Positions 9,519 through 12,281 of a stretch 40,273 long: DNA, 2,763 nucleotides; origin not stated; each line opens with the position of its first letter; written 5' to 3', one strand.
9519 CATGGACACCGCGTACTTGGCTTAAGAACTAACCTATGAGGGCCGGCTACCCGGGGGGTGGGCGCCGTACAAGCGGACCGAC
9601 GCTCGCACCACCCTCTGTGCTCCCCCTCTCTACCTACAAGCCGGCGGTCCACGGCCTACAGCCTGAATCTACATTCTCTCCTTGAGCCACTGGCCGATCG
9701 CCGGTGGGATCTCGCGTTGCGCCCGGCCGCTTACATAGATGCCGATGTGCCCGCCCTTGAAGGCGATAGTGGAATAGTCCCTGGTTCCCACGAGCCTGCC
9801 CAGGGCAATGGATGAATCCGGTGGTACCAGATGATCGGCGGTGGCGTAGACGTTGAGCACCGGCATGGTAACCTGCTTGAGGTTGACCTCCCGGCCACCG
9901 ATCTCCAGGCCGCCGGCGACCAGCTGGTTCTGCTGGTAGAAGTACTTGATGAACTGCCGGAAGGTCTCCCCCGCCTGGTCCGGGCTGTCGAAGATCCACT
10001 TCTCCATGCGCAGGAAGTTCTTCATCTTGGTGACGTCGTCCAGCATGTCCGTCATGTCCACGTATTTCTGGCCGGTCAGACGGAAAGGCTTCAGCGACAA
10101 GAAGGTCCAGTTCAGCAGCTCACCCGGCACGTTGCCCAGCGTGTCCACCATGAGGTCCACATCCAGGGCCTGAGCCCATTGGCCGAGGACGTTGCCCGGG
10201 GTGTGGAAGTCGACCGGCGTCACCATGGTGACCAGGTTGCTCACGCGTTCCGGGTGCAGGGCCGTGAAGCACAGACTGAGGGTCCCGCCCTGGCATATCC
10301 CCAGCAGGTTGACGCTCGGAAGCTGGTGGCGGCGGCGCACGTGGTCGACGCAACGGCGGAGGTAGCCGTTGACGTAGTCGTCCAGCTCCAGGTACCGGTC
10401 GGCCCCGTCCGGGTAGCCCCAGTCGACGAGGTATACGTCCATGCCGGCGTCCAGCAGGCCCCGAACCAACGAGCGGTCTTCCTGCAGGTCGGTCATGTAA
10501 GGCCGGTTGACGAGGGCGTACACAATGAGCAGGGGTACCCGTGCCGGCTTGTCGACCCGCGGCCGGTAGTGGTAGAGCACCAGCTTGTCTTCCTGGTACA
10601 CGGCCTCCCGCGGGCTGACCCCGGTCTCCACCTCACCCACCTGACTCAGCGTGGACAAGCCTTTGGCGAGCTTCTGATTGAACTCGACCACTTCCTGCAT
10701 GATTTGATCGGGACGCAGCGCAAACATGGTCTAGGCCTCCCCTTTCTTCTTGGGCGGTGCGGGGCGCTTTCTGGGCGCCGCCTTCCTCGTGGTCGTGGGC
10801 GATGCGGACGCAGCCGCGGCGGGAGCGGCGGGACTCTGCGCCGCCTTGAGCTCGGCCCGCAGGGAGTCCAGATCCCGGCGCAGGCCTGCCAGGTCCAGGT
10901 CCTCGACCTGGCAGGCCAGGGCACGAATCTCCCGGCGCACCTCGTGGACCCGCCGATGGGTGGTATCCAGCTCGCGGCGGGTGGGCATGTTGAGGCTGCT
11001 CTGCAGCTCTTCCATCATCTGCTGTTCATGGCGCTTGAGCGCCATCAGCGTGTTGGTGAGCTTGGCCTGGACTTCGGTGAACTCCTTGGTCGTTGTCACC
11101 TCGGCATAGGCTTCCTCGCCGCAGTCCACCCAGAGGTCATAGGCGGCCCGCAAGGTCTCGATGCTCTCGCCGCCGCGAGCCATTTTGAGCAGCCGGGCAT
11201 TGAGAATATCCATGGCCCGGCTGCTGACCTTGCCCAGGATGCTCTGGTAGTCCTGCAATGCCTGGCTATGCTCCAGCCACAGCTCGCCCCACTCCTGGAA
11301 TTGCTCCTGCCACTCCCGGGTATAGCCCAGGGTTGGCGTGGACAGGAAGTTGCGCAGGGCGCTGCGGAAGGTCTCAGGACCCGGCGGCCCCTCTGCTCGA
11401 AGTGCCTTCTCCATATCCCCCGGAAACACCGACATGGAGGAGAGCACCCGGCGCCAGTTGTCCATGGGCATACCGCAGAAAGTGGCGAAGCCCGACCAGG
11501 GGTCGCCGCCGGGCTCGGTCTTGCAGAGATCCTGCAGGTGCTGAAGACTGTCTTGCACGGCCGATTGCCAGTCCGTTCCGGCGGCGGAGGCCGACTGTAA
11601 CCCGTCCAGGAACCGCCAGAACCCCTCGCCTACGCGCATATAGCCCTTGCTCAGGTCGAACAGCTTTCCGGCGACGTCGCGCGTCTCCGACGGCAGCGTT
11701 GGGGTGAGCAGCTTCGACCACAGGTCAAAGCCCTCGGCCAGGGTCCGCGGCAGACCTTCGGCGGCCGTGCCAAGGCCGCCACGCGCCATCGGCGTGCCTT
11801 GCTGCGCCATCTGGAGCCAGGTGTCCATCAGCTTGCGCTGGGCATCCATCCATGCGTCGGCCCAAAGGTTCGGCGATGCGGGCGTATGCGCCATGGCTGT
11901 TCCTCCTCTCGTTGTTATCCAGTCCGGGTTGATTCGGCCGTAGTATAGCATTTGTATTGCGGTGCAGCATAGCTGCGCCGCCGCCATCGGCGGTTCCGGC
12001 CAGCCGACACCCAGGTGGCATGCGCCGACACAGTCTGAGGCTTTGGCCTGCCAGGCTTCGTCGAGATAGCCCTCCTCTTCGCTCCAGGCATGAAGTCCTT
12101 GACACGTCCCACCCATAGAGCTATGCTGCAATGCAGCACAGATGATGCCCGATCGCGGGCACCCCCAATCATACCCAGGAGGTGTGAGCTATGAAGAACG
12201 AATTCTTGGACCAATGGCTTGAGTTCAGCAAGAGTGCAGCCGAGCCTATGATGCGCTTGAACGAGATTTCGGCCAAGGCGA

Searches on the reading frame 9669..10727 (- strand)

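Call 26: search_protein_families(library=pfam, proteins=[window:9669-10727:-], max_evalue=0.00001)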
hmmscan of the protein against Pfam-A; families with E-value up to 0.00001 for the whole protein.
window:9669-10727:- (352 aa): 4 families
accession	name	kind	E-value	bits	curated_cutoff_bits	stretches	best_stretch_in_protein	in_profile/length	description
PF00561.26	Abhydrolase_1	-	1.5e-26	94.1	25.8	1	65-330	2-241/245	alpha/beta hydrolase fold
PF12146.15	Hydrolase_4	-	1.4e-07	31.5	27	0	87-181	23-119/239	Serine aminopeptidase, S33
PF11339.14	DUF3141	-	1.7e-07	30.7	29.7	1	127-308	129-319/582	Protein of unknown function (DUF3141)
PF07167.19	PhaC_N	-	7.6e-07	29.4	23.7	1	34-89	116-171/173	Poly-beta-hydroxybutyrate polymerase (PhaC) N-terminus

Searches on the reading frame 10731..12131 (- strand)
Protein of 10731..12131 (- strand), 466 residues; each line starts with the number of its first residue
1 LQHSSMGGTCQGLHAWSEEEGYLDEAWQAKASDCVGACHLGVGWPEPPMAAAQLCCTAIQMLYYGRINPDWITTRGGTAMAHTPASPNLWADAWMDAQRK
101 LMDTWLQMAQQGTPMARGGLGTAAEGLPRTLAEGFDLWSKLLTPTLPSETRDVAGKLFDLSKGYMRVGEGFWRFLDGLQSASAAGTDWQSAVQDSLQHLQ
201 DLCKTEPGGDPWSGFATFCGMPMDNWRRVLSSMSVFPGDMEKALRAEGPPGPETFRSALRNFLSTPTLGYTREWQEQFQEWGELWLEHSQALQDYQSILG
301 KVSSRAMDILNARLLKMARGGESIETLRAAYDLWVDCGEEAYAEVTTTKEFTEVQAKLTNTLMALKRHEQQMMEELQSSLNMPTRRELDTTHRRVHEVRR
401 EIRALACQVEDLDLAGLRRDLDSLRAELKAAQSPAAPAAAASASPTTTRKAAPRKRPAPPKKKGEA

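Call 26: search_protein_families(library=pfam, proteins=[window:10731-12131:-], max_evalue=0.00001)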
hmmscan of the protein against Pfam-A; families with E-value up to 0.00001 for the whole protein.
window:10731-12131:- (466 aa): 1 family
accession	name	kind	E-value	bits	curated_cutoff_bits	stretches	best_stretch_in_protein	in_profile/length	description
PF09712.15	PHA_synth_III_E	-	1.8e-70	238.1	25.7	1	94-405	2-310/311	Poly(R)-hydroxyalkanoic acid synthase subunit (PHA_synth_III_E)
